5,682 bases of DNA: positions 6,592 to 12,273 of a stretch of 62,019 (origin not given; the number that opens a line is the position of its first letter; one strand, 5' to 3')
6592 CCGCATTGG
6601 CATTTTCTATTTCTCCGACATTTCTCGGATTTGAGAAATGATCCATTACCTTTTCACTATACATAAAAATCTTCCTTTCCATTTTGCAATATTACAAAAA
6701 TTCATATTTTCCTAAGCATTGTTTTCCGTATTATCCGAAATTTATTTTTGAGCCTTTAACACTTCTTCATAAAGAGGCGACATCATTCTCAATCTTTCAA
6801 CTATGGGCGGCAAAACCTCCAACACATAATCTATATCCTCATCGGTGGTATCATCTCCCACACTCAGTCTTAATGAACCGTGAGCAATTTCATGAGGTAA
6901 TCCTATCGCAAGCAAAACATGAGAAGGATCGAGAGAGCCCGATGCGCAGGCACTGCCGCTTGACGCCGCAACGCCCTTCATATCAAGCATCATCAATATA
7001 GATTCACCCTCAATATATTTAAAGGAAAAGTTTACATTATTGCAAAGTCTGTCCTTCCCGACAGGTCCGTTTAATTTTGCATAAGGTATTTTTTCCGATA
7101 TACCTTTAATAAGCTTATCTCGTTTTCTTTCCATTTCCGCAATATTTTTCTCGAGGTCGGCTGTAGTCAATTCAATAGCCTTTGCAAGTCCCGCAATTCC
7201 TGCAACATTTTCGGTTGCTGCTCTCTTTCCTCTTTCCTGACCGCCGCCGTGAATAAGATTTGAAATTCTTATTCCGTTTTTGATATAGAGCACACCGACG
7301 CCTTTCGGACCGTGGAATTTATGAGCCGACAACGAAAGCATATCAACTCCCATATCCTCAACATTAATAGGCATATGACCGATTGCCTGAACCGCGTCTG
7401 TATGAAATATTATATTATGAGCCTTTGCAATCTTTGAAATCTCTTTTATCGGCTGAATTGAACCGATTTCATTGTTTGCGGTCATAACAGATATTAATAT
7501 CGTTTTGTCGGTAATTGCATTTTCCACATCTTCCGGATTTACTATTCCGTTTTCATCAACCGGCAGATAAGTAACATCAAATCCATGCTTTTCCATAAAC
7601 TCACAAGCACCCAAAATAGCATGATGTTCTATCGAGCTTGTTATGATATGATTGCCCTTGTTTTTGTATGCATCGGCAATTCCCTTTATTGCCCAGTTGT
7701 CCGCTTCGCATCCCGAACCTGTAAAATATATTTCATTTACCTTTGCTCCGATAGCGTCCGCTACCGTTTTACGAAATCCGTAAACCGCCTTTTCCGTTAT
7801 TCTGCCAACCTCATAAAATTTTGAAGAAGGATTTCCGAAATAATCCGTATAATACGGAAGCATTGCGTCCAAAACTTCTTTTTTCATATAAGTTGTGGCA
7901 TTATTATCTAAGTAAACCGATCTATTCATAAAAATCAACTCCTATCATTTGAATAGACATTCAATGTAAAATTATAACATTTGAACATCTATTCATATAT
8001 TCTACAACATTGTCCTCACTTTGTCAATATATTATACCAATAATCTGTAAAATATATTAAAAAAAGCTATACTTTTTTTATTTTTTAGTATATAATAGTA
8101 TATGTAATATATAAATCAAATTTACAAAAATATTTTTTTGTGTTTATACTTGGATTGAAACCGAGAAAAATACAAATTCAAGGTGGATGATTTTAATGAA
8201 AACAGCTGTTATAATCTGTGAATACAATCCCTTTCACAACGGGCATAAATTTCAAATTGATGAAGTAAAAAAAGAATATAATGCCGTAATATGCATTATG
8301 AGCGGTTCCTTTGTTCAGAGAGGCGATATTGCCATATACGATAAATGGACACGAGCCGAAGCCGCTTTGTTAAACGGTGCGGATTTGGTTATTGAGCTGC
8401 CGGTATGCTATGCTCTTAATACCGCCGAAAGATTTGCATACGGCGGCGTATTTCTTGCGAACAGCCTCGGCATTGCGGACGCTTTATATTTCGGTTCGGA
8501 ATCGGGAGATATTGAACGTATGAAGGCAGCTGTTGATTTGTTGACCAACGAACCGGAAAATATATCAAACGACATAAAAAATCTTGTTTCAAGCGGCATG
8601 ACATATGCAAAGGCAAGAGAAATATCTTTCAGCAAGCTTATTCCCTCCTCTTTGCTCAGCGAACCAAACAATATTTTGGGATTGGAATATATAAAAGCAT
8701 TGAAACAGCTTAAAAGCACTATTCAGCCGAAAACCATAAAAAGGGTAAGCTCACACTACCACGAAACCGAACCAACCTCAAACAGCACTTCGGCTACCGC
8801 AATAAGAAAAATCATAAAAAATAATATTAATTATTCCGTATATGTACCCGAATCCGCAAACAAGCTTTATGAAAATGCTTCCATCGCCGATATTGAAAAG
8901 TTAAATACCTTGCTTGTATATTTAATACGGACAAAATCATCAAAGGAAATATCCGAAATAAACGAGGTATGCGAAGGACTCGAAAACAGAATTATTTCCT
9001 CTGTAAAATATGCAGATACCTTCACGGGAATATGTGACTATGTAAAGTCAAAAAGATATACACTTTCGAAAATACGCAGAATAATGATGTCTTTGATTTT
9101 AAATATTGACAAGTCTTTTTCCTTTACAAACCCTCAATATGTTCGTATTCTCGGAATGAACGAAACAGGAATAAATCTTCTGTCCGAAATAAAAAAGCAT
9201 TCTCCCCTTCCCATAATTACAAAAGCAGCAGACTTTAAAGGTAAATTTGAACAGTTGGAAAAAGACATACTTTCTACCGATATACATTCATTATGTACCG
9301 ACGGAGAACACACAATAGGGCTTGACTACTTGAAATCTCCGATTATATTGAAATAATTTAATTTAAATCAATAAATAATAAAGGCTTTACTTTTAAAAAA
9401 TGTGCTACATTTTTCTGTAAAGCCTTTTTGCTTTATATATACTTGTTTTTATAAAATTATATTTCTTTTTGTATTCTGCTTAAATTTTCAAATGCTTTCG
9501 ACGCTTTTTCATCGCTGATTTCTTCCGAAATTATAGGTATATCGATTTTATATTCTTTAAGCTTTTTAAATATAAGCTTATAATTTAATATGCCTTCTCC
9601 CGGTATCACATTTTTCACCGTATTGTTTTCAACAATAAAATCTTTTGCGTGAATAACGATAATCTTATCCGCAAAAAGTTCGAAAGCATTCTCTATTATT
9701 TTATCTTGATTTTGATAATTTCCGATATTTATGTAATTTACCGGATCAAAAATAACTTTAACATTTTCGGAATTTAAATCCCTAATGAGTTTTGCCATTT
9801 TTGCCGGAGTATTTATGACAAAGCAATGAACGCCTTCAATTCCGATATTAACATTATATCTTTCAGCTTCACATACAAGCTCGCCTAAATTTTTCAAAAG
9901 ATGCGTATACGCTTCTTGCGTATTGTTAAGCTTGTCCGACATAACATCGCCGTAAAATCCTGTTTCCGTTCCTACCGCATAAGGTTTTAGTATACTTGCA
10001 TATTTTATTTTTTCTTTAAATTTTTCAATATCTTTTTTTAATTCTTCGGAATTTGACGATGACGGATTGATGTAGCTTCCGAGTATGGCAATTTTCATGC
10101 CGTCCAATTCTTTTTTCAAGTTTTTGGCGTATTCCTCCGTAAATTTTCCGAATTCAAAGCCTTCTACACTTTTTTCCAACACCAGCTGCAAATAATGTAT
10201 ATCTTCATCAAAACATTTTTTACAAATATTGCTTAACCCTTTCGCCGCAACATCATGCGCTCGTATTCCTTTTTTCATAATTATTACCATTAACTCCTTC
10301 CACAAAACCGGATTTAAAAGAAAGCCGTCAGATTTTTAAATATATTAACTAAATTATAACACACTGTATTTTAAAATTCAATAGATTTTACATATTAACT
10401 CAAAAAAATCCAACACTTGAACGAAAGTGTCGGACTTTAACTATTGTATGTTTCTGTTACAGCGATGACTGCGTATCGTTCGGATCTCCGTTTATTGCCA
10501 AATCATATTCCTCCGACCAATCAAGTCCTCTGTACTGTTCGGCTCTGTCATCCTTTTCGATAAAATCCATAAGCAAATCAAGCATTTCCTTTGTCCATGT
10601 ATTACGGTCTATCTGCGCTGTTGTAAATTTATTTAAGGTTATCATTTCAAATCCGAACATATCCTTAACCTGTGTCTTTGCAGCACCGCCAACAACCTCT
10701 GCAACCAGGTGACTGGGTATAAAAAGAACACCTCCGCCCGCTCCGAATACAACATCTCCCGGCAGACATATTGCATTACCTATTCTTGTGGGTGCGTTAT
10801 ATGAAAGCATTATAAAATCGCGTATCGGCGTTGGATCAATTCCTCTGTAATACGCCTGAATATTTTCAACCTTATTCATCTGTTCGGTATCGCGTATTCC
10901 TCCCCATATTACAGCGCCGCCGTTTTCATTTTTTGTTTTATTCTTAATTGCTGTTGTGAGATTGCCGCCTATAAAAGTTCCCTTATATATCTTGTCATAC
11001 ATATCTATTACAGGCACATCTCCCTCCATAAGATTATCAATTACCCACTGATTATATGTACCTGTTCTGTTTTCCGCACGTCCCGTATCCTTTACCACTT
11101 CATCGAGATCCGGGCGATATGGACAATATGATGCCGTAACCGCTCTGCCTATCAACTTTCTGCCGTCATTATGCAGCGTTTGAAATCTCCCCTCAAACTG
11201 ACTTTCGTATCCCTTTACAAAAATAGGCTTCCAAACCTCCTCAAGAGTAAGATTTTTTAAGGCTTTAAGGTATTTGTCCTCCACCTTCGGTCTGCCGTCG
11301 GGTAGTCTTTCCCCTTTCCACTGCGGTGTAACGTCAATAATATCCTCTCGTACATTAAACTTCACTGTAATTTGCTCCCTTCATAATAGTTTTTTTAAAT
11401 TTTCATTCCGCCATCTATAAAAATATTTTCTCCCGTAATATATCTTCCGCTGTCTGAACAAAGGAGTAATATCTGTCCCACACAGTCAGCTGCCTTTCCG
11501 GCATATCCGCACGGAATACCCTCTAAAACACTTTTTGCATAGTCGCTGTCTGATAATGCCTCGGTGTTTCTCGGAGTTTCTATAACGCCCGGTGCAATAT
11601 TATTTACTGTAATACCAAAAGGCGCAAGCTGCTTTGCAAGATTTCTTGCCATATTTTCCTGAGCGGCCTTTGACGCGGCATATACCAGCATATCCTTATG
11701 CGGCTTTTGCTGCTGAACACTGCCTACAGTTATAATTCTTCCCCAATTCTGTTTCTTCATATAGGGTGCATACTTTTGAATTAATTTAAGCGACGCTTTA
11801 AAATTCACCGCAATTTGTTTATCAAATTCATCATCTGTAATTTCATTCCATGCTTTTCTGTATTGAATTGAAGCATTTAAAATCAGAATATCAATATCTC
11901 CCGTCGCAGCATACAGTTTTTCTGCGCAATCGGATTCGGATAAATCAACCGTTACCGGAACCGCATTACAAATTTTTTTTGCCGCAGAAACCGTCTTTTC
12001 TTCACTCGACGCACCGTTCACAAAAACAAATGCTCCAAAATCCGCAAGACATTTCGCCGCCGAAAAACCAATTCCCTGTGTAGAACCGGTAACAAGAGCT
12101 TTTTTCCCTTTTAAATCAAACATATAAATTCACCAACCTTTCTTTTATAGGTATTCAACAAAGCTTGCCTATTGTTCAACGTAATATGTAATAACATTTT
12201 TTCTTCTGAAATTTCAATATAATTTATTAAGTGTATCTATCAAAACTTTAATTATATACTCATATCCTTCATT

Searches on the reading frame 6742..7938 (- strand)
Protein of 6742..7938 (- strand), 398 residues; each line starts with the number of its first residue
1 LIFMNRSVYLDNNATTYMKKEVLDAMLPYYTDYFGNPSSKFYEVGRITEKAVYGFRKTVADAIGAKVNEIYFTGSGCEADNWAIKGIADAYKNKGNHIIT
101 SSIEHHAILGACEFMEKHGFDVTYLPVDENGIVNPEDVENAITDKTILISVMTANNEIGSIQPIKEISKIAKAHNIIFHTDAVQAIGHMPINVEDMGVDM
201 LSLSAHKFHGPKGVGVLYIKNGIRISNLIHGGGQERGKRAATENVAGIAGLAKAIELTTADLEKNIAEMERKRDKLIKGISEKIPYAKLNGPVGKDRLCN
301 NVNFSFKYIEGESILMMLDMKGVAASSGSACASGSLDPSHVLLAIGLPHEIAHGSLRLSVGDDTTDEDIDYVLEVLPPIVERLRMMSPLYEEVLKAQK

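Call 44: search_protein_families(library=pfam, proteins=[window:6742-7938:-], max_evalue=0.00001)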
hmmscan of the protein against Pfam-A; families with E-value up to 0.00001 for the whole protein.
window:6742-7938:- (398 aa): 4 families
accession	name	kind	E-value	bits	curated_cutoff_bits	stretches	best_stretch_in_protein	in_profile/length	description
PF00266.25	Aminotran_5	-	7.1e-87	292.2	21.5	1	8-372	1-371/371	Aminotransferase class-V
PF01041.23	DegT_DnrJ_EryC1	-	2.1e-08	34.2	19.8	1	55-188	29-152/360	DegT/DnrJ/EryC1/StrS aminotransferase family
PF01212.27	Beta_elim_lyase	-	3.1e-08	33.7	27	1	50-207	32-199/288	Beta-eliminating lyase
PF01053.26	Cys_Met_Meta_PP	-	7.1e-07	28.6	27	1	14-208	25-199/381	Cys/Met metabolism PLP-dependent enzyme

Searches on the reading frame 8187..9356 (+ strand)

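Call 44: search_protein_families(library=pfam, proteins=[window:8187-9356:+], max_evalue=0.00001)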
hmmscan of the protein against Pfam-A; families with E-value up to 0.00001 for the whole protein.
window:8187-9356:+ (389 aa): 1 family
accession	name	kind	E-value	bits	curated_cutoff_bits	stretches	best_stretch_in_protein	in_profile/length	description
PF05636.17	HIGH_NTase1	-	1e-125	420.7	27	1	4-372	1-391/402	HIGH Nucleotidyl Transferase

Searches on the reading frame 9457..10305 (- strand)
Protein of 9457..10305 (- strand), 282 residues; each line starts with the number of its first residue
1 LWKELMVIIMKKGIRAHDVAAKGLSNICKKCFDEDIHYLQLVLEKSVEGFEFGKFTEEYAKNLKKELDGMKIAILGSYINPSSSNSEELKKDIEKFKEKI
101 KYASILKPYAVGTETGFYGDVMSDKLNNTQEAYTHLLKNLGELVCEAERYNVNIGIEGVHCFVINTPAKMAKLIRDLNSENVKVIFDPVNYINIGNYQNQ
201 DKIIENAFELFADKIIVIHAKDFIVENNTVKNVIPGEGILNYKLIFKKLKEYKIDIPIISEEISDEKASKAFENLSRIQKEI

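Call 44: search_protein_families(library=pfam, proteins=[window:9457-10305:-], max_evalue=0.00001)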
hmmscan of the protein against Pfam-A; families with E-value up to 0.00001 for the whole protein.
window:9457-10305:- (282 aa): 1 family
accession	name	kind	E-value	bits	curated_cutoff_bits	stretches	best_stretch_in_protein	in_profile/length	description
PF01261.30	AP_endonuc_2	-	1.3e-27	97.5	31.1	1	53-267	26-234/249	Xylose isomerase-like TIM barrel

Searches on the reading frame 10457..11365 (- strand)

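Call 44: search_protein_families(library=pfam, proteins=[window:10457-11365:-], max_evalue=0.00001)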
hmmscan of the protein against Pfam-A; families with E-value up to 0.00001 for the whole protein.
window:10457-11365:- (302 aa): 1 family
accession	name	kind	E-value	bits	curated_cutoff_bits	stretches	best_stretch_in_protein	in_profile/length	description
PF03737.21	RraA-like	-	3.9e-12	47.1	24.5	1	57-213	17-150/152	Aldolase/RraA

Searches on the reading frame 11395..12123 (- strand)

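Call 45: search_protein_families(library=pfam, proteins=[window:11395-12123:-], max_evalue=0.00001)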
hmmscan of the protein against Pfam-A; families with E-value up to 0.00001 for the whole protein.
window:11395-12123:- (242 aa): 3 families
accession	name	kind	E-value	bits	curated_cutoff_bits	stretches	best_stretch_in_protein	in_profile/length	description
PF13561.12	adh_short_C2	-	1.1e-46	159.7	27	1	15-240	5-235/236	Enoyl-(Acyl carrier protein) reductase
PF00106.31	adh_short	-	3.6e-45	154.3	26.6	1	7-190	1-191/195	short chain dehydrogenase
PF23441.1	SDR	-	2.7e-10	40.5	27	1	9-240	10-255/258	SDR-like rossmann domain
